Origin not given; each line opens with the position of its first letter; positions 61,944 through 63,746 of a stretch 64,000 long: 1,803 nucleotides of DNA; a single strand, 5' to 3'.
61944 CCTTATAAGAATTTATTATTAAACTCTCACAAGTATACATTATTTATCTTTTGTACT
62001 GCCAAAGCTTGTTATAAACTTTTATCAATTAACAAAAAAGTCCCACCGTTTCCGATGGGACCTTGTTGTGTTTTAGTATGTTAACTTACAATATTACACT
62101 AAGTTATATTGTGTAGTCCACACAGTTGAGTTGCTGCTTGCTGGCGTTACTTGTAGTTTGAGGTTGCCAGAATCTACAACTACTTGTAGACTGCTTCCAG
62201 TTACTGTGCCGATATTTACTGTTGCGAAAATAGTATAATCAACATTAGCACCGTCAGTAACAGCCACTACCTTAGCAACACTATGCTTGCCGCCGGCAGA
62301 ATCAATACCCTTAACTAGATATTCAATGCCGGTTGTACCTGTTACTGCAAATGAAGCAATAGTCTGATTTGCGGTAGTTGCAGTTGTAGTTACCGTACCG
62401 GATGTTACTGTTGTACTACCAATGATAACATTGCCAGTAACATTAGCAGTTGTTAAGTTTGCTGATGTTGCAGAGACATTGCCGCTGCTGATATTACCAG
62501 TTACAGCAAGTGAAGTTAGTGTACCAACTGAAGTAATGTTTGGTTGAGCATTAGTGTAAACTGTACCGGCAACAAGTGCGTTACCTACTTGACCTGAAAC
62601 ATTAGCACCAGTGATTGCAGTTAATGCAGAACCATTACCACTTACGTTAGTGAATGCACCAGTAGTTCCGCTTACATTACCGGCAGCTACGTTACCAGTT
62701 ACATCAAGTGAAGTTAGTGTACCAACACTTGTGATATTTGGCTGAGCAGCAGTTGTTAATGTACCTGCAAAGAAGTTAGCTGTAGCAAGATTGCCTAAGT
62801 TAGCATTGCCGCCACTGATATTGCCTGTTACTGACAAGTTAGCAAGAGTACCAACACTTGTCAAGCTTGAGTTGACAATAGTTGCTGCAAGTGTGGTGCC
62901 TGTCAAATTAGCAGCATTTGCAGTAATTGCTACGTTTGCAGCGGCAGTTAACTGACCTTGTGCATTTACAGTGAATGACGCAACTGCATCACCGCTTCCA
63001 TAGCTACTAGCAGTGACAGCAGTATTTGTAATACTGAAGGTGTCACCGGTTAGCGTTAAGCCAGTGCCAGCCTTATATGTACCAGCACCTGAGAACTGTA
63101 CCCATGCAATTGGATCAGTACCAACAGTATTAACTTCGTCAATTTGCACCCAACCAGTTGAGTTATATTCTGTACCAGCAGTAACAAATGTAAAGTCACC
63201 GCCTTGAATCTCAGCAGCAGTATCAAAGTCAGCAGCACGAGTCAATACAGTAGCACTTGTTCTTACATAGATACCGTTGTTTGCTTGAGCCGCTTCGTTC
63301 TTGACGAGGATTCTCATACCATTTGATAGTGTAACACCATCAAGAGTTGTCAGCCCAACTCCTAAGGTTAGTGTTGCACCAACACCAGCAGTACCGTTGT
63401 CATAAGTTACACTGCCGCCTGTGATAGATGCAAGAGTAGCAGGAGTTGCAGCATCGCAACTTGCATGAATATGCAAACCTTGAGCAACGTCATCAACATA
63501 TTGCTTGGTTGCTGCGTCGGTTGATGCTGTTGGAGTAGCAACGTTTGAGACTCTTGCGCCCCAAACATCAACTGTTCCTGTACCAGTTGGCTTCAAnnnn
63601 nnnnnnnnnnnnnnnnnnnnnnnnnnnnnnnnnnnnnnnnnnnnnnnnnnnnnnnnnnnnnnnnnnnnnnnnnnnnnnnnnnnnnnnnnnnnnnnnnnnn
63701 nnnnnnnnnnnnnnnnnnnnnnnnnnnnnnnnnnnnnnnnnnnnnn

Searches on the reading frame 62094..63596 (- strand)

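Call 13: search_protein_families(library=phrogs, proteins=[window:62094-63596:-], max_evalue=0.00001)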
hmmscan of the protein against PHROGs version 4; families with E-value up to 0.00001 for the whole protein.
window:62094-63596:- (500 aa): 4 families
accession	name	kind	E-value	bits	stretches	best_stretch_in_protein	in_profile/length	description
phrog_30390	-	unknown function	8.3e-28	98.2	2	67-236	528-704/766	-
phrog_2647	-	head and packaging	4.3e-23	82.9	1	6-251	76-306/336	head decoration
phrog_27782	-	unknown function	2.9e-17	63.6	1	14-212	135-311/644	-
phrog_17264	-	unknown function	1.2e-09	39.1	1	76-239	9-138/147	-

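Call 14: search_protein_families(library=pfam, proteins=[window:62094-63596:-], max_evalue=0.001)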
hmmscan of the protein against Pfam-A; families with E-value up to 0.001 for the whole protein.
window:62094-63596:- (500 aa): 0 families
